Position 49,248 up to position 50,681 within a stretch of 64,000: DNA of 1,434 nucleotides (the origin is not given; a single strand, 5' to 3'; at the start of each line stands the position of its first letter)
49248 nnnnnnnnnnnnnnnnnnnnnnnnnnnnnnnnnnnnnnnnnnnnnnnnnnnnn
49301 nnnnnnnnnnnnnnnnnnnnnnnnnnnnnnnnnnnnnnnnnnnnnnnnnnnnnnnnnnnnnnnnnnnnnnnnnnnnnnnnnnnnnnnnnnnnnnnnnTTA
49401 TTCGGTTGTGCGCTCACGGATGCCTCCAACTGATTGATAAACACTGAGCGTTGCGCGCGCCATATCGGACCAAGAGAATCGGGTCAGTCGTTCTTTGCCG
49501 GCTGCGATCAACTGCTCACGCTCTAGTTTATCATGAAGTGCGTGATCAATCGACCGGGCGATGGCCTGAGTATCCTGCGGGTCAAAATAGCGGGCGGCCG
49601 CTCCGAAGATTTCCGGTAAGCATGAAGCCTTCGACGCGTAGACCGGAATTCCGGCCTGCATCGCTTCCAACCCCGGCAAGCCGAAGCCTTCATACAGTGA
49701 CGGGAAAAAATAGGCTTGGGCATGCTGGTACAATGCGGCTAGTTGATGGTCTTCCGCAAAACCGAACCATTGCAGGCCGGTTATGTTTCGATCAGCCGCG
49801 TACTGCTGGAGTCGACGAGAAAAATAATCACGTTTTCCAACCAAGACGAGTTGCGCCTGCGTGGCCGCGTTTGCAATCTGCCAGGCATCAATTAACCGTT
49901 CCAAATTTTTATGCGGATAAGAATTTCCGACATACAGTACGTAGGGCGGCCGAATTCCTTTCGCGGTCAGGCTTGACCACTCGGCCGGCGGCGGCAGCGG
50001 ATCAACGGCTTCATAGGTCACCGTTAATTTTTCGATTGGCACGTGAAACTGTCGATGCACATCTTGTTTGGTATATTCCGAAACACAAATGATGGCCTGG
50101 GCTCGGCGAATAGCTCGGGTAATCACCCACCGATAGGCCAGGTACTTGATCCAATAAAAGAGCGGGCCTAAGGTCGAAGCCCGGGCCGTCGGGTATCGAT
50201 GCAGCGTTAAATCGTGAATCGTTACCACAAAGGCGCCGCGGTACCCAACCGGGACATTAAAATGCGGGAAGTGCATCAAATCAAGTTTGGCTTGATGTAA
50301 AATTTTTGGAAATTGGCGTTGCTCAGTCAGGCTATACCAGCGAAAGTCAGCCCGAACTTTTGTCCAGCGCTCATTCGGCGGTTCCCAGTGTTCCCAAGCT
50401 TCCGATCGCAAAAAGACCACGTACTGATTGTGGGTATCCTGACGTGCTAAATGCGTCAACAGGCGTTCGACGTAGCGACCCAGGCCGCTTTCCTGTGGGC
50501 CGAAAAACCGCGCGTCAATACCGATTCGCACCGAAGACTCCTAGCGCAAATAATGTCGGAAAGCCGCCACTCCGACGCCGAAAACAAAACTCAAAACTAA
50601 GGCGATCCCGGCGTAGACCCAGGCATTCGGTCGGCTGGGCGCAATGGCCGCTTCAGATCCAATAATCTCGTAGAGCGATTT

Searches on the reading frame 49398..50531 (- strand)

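Call 10: search_protein_families(library=pfam, proteins=[window:49398-50531:-], max_evalue=0.01)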
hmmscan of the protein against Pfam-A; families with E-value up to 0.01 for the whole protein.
window:49398-50531:- (377 aa): 6 families
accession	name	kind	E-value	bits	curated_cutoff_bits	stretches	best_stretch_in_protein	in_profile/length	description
PF00534.26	Glycos_transf_1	-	6.6e-31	107.6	26.4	1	194-348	14-172/172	Glycosyl transferases group 1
PF13692.12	Glyco_trans_1_4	-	1.3e-23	84.3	27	1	196-334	2-142/142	Glycosyl transferases group 1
PF13439.12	Glyco_transf_4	-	1.5e-15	58.1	28.5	1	16-178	3-168/170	Glycosyltransferase Family 4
PF20706.3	GT4-conflict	-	5e-13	49.2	26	1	139-359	142-383/385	Family 4 Glycosyltransferase in conflict systems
PF13579.12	Glyco_trans_4_4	-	2.4e-09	38.2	29.7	1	15-171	1-154/158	Glycosyl transferase 4-like domain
PF13524.12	Glyco_trans_1_2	-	1.6e-06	28.5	25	1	227-360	16-141/144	Glycosyl transferase-like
